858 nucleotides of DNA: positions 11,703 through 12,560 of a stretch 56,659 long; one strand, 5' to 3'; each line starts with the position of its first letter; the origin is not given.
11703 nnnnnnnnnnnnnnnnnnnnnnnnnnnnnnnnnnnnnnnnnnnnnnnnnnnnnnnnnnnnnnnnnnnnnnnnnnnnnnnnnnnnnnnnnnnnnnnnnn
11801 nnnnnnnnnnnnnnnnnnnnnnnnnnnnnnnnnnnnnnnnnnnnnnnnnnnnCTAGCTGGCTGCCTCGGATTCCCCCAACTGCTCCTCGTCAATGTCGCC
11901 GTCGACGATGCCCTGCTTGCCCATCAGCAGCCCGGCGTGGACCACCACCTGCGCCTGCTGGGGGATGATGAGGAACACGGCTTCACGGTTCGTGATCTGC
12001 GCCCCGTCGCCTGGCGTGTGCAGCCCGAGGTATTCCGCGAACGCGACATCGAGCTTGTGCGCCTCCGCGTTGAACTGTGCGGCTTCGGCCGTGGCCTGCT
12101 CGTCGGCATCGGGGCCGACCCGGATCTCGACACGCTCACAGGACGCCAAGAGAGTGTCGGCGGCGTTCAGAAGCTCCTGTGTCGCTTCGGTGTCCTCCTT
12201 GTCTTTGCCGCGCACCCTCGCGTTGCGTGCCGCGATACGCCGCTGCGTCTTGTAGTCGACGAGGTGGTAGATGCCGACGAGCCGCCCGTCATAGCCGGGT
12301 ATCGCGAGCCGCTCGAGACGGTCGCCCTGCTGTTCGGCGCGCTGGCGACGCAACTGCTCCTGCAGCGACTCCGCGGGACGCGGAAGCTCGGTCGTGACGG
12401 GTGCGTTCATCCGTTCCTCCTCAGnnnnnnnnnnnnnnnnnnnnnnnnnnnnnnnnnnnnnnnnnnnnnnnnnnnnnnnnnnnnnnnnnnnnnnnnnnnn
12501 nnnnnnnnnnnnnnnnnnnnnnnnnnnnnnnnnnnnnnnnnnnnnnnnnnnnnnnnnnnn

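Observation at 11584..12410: Tail assembly chaperone with an inferred -1 frameshift at a G5 run; the shifted extension carries a second DnaJ-type zinc-finger pair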

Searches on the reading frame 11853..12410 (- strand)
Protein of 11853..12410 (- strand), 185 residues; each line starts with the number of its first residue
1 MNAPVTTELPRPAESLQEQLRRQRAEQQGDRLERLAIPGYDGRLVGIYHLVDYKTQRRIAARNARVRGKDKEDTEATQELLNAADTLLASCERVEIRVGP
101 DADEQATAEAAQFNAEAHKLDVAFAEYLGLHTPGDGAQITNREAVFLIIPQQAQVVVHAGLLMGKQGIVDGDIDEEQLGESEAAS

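Call 5: search_protein_families(library=phrogs, proteins=[window:11853-12410:-], max_evalue=0.01)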
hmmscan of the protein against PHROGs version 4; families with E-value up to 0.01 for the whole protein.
window:11853-12410:- (185 aa): 0 families

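Call 6: search_protein_families(library=pfam, proteins=[window:11853-12410:-], max_evalue=0.1)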
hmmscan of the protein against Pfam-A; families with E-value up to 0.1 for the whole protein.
window:11853-12410:- (185 aa): 0 families

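Call 9: find_related_loci(query=window:11853-12410:-, collection=viral_contigs, flank=4000)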
Query window:11853-12410:- (185 aa) in viral_contigs; peptide patterns used: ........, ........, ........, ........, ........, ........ (x = any residue, [..] = any of these).
20 stretches matched a pattern, but none encodes a relative of the query by tblastn (E <= 1e-3).

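Call 10: find_homologous_proteins(query=window:11853-12410:-, max_evalue=0.001)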
Query window:11853-12410:- (185 aa): 7 proteins with E <= 0.001 among 541 candidates.
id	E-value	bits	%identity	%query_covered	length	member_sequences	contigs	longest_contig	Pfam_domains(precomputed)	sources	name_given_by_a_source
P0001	8.0e-113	392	100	100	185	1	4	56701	-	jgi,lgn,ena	-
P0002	2.6e-76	273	73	97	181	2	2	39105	-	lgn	-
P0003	2.1e-74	267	73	97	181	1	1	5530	-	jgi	jgi:hypothetical protein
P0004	8.2e-73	262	71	98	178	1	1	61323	-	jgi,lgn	jgi:hypothetical protein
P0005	1.4e-71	258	69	100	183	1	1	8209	-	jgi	jgi:hypothetical protein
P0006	6.1e-67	243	64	97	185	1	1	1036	-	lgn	-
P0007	1.2e-55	206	60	86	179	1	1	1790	-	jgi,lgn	jgi:hypothetical protein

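Call 12: find_encoding_contigs(protein=P0002, flank=5000, max_places=3)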
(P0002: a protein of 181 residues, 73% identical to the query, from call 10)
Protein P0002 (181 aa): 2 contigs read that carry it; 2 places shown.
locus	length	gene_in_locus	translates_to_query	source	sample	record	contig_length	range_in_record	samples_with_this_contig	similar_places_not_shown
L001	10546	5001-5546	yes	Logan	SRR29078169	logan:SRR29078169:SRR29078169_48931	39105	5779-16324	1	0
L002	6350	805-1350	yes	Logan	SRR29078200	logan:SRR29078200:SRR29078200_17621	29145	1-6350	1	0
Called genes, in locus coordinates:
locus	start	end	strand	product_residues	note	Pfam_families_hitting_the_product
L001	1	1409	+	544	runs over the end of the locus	-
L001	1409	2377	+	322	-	-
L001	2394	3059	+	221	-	-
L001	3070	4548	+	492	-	-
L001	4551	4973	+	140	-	-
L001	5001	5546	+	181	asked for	-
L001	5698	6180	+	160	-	-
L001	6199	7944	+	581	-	-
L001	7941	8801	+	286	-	-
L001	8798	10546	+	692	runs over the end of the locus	PF00877:NLPC_P60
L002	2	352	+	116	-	?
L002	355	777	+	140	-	-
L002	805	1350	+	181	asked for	-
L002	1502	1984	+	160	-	-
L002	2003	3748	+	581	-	-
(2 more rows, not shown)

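Call 13: find_encoding_contigs(protein=P0004, flank=5000, max_places=3)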
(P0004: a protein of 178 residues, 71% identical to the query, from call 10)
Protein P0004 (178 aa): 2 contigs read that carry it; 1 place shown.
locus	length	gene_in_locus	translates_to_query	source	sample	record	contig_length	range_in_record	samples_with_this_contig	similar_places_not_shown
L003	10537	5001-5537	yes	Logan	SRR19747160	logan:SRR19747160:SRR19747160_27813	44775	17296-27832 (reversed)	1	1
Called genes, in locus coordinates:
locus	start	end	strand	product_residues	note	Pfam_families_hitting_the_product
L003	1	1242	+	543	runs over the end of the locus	-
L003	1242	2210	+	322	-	-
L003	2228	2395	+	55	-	-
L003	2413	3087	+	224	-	-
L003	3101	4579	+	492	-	-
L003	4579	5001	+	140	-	-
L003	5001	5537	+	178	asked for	-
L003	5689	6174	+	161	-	-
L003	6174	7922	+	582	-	-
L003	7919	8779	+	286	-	-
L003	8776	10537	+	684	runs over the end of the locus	PF00877:NLPC_P60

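Call 14: find_encoding_contigs(protein=P0005, flank=5000, max_places=3)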
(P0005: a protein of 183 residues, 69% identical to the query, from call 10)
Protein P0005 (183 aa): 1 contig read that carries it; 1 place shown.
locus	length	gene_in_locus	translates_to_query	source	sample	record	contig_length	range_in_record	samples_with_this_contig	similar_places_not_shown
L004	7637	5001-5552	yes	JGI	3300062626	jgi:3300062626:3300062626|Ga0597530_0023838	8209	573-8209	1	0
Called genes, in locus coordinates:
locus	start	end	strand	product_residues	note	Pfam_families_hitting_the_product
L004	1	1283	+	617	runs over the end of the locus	?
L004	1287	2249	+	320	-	-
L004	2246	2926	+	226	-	-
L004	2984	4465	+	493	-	-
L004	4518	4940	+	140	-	-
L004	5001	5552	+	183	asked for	-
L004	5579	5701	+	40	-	-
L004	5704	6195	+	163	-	-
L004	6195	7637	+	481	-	?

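Call 15: find_encoding_contigs(protein=P0003, flank=5000, max_places=3)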
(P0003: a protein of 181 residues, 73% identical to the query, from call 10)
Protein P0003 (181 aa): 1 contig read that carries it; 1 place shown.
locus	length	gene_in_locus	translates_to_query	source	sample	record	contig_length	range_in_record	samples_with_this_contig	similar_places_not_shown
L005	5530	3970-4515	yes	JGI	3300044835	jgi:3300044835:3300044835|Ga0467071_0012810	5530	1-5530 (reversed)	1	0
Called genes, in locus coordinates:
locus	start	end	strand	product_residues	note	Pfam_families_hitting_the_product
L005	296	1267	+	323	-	-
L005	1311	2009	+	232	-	-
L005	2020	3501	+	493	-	-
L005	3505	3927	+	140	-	-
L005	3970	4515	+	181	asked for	-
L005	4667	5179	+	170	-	-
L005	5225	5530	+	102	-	?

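Call 18: find_encoding_contigs(protein=P0007, flank=3000, max_places=3)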
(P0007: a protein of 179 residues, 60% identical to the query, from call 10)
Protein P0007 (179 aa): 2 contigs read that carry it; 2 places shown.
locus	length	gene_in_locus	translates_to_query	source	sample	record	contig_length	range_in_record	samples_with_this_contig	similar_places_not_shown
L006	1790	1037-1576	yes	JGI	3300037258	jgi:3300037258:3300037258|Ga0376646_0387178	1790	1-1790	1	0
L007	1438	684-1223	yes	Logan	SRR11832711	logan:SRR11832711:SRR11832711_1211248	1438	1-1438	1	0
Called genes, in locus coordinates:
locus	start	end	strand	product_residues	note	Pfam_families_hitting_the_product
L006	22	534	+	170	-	-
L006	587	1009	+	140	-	-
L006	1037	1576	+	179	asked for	-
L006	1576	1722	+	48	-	-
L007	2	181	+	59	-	?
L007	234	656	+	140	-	-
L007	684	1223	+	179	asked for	-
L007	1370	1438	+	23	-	?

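Call 19: find_encoding_contigs(protein=P0006, flank=3000, max_places=3)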
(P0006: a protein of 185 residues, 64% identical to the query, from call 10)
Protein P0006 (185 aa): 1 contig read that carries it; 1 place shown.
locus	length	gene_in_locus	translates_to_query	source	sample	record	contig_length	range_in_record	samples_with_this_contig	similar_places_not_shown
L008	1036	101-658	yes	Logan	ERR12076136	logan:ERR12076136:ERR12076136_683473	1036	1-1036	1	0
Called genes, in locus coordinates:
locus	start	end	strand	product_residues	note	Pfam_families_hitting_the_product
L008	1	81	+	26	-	?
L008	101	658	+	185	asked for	-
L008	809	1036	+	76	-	?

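Call 20: find_encoding_contigs(protein=P0001, flank=3000, max_places=6)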
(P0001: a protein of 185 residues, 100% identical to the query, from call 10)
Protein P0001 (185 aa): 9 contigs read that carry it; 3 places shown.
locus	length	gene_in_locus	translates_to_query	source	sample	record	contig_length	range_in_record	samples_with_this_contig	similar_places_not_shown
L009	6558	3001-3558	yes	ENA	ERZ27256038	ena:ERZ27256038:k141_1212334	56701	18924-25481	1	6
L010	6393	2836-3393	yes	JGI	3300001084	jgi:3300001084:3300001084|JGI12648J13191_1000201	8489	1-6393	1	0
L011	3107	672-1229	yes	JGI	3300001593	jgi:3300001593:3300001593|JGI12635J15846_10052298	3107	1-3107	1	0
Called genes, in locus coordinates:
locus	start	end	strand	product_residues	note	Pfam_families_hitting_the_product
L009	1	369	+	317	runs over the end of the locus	-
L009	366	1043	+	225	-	-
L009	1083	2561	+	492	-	-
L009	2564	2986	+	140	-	-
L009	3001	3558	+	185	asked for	-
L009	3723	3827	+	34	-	-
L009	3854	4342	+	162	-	-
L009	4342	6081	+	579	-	-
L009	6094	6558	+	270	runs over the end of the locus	-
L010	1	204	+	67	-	?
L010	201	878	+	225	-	-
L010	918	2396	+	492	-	-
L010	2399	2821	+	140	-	-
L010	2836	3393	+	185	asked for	-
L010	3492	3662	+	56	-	-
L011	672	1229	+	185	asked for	-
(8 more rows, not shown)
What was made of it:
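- Gene callers in public assemblies called 34-, 40-, 48- or 56-aa fragments of it (calls 14, 18, 20).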

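Call 31: find_related_loci(query=A1, collection=metagenome_contigs, flank=3000)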
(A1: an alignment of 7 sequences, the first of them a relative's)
Query A1 (185 aa) in metagenome_contigs; peptide patterns used: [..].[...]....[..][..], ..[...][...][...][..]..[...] (x = any residue, [..] = any of these).
356 stretches matched a pattern; 1 encode a relative of the query (tblastn E <= 1e-3); 1 distinct loci.
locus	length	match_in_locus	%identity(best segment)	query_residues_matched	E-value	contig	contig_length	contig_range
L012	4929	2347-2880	72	7-185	3e-86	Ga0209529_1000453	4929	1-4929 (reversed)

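Call 32: find_related_loci(query=A1, collection=genome_contigs, flank=5000)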
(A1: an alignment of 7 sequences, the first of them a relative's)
Query A1 (185 aa) in genome_contigs; peptide patterns used: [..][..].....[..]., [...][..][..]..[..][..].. (x = any residue, [..] = any of these).
349 stretches matched a pattern, but none encodes a relative of the query by tblastn (E <= 1e-3).

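Call 33: find_related_loci(query=A1, collection=viral_contigs, flank=5000)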
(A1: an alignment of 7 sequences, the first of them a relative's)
Query A1 (185 aa) in viral_contigs; peptide patterns used: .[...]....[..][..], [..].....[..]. (x = any residue, [..] = any of these).
55 stretches matched a pattern; 2 encode a relative of the query (tblastn E <= 1e-3); 2 distinct loci.
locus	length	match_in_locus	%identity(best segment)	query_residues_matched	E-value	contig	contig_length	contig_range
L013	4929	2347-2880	72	7-185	1e-85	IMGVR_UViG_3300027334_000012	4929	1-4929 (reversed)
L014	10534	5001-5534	71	5-185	4e-82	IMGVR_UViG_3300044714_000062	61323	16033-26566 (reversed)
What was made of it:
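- Tried and rejected: The 7-sequence G alignment recovered only one further lineage (L012/L013) from the metagenome and IMG/VR scans (calls 31, 33).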

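Call 45: find_homologous_proteins(query=A1, max_evalue=0.001)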
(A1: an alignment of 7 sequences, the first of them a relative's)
Query A1 (7 sequences) (185 aa, profile of the alignment): 11 proteins with E <= 0.001 among 4897 candidates.
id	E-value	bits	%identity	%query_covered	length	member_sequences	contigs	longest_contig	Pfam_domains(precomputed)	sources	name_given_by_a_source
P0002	2.0e-101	355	73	97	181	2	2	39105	-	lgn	-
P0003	2.2e-100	352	73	97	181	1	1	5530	-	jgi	jgi:hypothetical protein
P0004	3.9e-97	341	71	98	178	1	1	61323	-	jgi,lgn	jgi:hypothetical protein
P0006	2.1e-95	336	64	97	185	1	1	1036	-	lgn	-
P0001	3.3e-95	335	100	100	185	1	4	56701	-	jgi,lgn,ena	-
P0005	1.3e-94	333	69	100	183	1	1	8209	-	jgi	jgi:hypothetical protein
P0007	4.0e-91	322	60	86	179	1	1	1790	-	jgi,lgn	jgi:hypothetical protein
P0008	1.6e-16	79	34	95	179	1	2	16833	-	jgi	jgi:hypothetical protein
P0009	9.0e-13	67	35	94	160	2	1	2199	-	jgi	-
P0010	6.1e-11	61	37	84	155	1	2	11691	-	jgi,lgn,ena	-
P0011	4.0e-7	48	30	92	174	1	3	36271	-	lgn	-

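Call 46: find_encoding_contigs(protein=P0008, flank=4000, max_places=2)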
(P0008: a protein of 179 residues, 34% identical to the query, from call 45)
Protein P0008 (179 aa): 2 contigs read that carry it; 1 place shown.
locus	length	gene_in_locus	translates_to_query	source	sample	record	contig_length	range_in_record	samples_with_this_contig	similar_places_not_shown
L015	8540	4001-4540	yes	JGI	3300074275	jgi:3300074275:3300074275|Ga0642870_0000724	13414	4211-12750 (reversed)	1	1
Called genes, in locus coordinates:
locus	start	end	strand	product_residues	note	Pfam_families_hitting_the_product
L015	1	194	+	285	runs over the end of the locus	?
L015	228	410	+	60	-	-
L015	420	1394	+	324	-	-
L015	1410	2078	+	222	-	-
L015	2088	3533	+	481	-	-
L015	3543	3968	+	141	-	-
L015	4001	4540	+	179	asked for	-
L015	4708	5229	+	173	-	-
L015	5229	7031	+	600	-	PF10145:PhageMin_Tail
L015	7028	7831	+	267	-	-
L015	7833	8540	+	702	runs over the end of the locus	PF00877:NLPC_P60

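Call 47: find_encoding_contigs(protein=P0010, flank=4000, max_places=2)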
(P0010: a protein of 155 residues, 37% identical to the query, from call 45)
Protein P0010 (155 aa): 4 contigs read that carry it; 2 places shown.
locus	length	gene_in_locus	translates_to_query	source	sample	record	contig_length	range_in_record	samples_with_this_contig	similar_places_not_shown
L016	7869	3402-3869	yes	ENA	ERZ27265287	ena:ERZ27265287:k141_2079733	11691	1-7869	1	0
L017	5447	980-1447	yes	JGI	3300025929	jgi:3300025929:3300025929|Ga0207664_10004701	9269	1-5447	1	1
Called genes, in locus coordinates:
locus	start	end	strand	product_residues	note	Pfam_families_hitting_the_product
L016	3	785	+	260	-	?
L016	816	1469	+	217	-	-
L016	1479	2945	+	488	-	-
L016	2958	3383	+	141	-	-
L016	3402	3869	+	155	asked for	-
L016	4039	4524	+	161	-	-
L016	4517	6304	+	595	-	-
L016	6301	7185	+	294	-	-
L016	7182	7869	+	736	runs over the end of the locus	-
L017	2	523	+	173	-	?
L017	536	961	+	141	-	-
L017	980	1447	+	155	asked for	-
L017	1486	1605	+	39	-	-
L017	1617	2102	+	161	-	-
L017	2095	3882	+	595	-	-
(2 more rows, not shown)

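Call 48: find_encoding_contigs(protein=P0011, flank=4000, max_places=2)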
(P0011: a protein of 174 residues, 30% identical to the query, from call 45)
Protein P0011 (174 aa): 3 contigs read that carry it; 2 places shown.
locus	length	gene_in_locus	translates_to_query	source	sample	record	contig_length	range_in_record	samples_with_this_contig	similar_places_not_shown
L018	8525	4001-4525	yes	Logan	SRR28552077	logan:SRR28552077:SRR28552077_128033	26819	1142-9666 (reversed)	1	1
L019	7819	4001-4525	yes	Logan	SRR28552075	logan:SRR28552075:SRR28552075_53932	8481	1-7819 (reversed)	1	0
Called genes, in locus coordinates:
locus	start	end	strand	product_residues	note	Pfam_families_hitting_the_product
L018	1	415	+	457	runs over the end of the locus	PF13385:Laminin_G_3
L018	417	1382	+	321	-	-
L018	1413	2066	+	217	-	-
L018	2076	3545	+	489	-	-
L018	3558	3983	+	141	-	-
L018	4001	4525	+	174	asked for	-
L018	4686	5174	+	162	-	-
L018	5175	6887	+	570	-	-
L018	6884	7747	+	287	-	-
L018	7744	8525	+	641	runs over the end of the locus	?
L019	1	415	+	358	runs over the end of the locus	?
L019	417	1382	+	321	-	-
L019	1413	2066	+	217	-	-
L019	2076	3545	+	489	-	-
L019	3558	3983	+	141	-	-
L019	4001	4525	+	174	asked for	-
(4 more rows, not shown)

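Call 49: find_encoding_contigs(protein=P0009, flank=4000, max_places=2)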
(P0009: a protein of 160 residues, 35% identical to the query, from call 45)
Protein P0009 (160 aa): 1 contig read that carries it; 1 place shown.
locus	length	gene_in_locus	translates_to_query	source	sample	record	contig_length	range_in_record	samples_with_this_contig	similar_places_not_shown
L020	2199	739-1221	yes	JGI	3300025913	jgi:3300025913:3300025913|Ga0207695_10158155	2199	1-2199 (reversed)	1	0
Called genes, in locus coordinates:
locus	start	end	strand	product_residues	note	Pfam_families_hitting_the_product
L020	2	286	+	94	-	?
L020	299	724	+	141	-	-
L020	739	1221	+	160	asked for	-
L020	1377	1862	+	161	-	-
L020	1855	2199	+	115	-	?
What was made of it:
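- On G/GT-type tail assembly chaperone with programmed -1 frameshift: The order is identical in all related loci (calls 12-15, 46-49).
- The same order is found in all related loci (calls 12-15, 18-20, 46-49).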

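Call 54: search_protein_representatives(alignment_id=A1)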
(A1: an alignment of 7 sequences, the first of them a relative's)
Query: 7 sequences, 181 profile positions. Proteins with E-value up to 0.001 (for the whole library): 238; up to 1e-10: 33; up to 1e-30: 2. The best 150 are listed.
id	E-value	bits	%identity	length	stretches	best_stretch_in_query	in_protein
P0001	1.0e-95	335.1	-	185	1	3-181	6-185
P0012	7.5e-53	195.4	-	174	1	3-181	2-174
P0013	3.6e-29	118.3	-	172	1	3-180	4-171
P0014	7.9e-21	91.1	-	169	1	4-176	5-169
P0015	2.6e-18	82.9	-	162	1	9-174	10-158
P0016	9.2e-18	81.1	-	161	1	3-168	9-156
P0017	9.8e-18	81.0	-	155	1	11-181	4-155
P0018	4.0e-15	72.5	-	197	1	4-178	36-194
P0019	6.3e-15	71.9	-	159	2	116-181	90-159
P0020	1.2e-14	71.0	-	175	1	13-178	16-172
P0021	3.8e-14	69.3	-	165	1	11-177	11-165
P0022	1.4e-13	67.5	-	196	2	9-96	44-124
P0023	1.9e-13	67.1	-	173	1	10-177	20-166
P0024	3.0e-13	66.4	-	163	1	11-181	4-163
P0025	4.0e-13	66.0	-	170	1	10-173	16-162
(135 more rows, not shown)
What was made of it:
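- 11853..12410 (-): G-like tail assembly chaperone ORF (185 aa), the frame-0 product. Family of at least 238 clusters (call 54).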

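Call 56: search_protein_families(library=phrogs, alignment_id=A3, max_evalue=0.001)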
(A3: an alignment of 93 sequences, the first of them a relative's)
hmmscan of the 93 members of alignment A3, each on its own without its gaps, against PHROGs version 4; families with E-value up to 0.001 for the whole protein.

A. member 1, P0001 (185 aa): 0 families

B. families by the number of members that match (of 93 scanned): 1 family
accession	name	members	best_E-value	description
phrog_344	-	1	0.00042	tail assembly chaperone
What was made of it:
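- On G/GT-type tail assembly chaperone with programmed -1 frameshift: One of 93 family members hits phrog_344 (call 56).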

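Call 57: search_protein_families(library=pfam, alignment_id=A3, max_evalue=0.01)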
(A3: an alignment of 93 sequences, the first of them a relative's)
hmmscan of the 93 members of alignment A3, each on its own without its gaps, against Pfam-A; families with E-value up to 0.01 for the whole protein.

A. member 1, P0001 (185 aa): 0 families

B. families by the number of members that match (of 93 scanned): 1 family
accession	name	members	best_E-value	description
PF20271.3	CATASP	1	0.0037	CATRA-Associated Small Protein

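Call 58: search_solved_structures(query=A3, max_evalue=1)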
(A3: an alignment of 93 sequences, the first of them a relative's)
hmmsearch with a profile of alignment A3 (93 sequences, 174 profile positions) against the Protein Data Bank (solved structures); distinct sequences matched with E-value up to 1: 0.

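Call 67: predict_structure(alignment_id=A3)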
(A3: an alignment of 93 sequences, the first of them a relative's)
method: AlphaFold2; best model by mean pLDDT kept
length: 185 residues; sequences in the alignment: 93
mean_pLDDT: 90.3   pTM: 0.79
mean pLDDT of the five models: 90.3, 88.5, 88.1, 88.1, 87.6
residues with pLDDT >= 90: 123; 70-90: 53; 50-70: 9; < 50: 0
segments of 3 or more residues with pLDDT < 50: none
pLDDT, mean of each block of 10 residues (from residue 1): 80 86 83 97 97 95 86 88 98 98 97 98 96 86 98 98 86 71 70
secondary structure, 60 per line:
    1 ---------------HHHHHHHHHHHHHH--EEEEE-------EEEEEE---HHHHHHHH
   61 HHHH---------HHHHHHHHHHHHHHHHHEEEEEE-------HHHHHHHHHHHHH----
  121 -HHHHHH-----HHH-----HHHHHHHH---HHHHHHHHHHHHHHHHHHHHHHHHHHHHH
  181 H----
elements in order: H16-29 E32-36 E44-49 H53-64 H74-90 E91-96 H104-116 H122-127 H141-148 H152-181
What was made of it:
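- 11853..12410 (-): AlphaFold2 model with mean pLDDT 90 (call 67).
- The G model (pLDDT 90, call 67) matches an annotated actinophage tail assembly chaperone (E 5.4e-4).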

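Call 70: fold_search(model_id=the predicted structure, library=pdb)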
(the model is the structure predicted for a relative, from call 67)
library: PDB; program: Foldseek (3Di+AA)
matches with E <= 10: 60; with E <= 0.001: 0
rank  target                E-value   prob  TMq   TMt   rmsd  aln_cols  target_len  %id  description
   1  2ob9_A                2.9e-01  0.20  0.25  0.36   8.7       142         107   10  Structure of bacteriophage HK97 tail assembly chaperone (released 2007-12-18)
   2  9yl4_K                1.4e+00  0.05  0.17  0.13  14.7       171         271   15  Crystal structure of PprA S-F filament from Deinococcus radiodurans (released 2025-10-22)
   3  3o10_C                1.6e+00  0.06  0.16  0.19  11.9       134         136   14  Crystal structure of the HEPN domain from human sacsin (released 2011-03-30)
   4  8jze_l                1.6e+00  0.04  0.16  0.13  20.2       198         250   15  PSI-AcpPCI supercomplex from Symbiodinium (released 2024-02-28)
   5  3o10_D                1.9e+00  0.06  0.17  0.21  11.7       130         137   16  Crystal structure of the HEPN domain from human sacsin (released 2011-03-30)
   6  9yi3_A                2.6e+00  0.02  0.14  0.10  21.1       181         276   15  Crystal structure of PprA S-F filament from Deinococcus radiodurans (released 2025-10-15)
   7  6mc8_B                2.9e+00  0.02  0.13  0.09  20.1       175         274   14  Crystal structure of PprA dimer from Deinococcus deserti (released 2018-09-19)
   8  5eur_A                3.1e+00  0.03  0.13  0.19  17.1       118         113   14  Hypothetical protein SF216 from shigella flexneri 5a M90T (released 2016-11-23)
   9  8vta_A                3.3e+00  0.04  0.18  0.10  16.1       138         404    9  SthK R120A in the presence of PIP2 and cAMP (released 2024-09-25)
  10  1sq4_A                3.5e+00  0.06  0.11  0.08   3.3        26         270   27  Crystal Structure of the Putative Glyoxylate Induced Protein from Pseudomonas aeruginosa, Northeast Structural Genomic (released 2004-04-06)
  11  6a29_E                3.7e+00  0.03  0.19  0.15  14.6       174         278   15  Crystal structure of PprA A139R mutant (released 2018-12-26)
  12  6o5l                  3.9e+00  0.04  0.19  0.14  14.8       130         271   12  Crystal structure of PprA filament from Deinococcus peraridilitoris (released 2019-03-13)
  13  9llq_A                4.2e+00  0.06  0.17  0.18  14.8       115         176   14  Structure of TetR2 and DNA probe (released 2025-08-27)
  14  8e0n_B                4.2e+00  0.02  0.14  0.14  16.5       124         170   18  Homotrimeric variant of tcTRP9, BGL18 (released 2023-04-12)
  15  9o5s_Q                4.5e+00  0.07  0.21  0.33  12.2       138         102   12  minibinder-antigen complex BXMart1-3-MART1-HLA*A02 (released 2025-07-23)
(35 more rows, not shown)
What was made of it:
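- On G/GT-type tail assembly chaperone with programmed -1 frameshift: The HK97 chaperone 2ob9 is the top PDB hit, but with E 0.29 (call 70).
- The top PDB hit is the HK97 chaperone (call 70).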

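Call 71: fold_search(model_id=the predicted structure, library=viral)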
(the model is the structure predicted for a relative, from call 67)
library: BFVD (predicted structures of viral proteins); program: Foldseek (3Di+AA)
matches with E <= 10: 233; with E <= 0.001: 2
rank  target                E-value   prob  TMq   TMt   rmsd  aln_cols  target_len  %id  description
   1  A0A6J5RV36            8.7e-07  1.00  0.60  0.62  13.1       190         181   20  Uncharacterized protein [uncultured Caudovirales phage]
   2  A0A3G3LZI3            5.4e-04  1.00  0.53  0.50   9.4       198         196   14  Tail assembly chaperone [Brevibacterium phage Cantare]
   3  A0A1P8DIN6            9.8e-03  0.77  0.26  0.26  16.8       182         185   13  (no name in the UniProt tables at hand)
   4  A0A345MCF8            1.4e-02  0.69  0.28  0.27  20.0       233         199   12  Tail assembly chaperone [Gordonia phage Teatealatte]
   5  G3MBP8                3.0e-02  0.98  0.38  0.56   7.4       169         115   13  Gp181 [Bacillus phage G]
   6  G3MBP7                5.2e-02  0.99  0.46  0.25   6.5       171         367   10  Gp182 [Bacillus phage G]
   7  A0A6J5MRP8            8.0e-02  0.75  0.38  0.35  14.9       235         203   10  Uncharacterized protein [uncultured Caudovirales phage]
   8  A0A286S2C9            8.5e-02  0.63  0.25  0.14  11.0       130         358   17  Tail assembly chaperone [Arthrobacter phage Molivia]
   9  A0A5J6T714            8.5e-02  0.33  0.27  0.25  24.2       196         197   11  Tail assembly chaperone [Bacillus phage 019DV002]
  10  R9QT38                1.2e-01  0.38  0.27  0.26  11.1       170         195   16  Uncharacterized protein [Haloarcula sinaiiensis tailed virus 1]
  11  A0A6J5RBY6            1.4e-01  0.28  0.28  0.32  12.6       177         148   12  Uncharacterized protein [uncultured Caudovirales phage]
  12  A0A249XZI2            1.5e-01  0.23  0.25  0.27  22.1       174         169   12  (no name in the UniProt tables at hand)
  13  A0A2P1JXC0            1.5e-01  0.23  0.26  0.18  25.4       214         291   14  Tail assembly chaperone [Rhodococcus phage Finch]
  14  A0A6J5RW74            1.6e-01  0.54  0.31  0.26  19.9       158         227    8  Uncharacterized protein [uncultured Caudovirales phage]
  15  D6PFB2                1.8e-01  0.60  0.24  0.39   5.1        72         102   15  (no name in the UniProt tables at hand)
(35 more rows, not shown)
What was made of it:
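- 11853..12410 (-): Foldseek match to the Brevibacterium phage Cantare tail assembly chaperone, E 5.4e-4, TM about 0.5 (call 71).
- On G/GT-type tail assembly chaperone with programmed -1 frameshift: Foldseek matches the phage Cantare chaperone with E 5.4e-4 and TM about 0.5 (call 71).
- Several weaker matches are also tail assembly chaperones (call 71).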

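Call 89: find_related_loci(query=A5, collection=genome_contigs, flank=4000)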
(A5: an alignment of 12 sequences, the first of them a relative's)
Query A5 (185 aa) in genome_contigs; peptide patterns used: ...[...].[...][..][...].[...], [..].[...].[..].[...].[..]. (x = any residue, [..] = any of these).
42 stretches matched a pattern, but none encodes a relative of the query by tblastn (E <= 1e-3).
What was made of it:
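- Tried and rejected: Two scans of 185,579 reference genomes found no prophage relative, so the host remains unknown (calls 32, 89).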
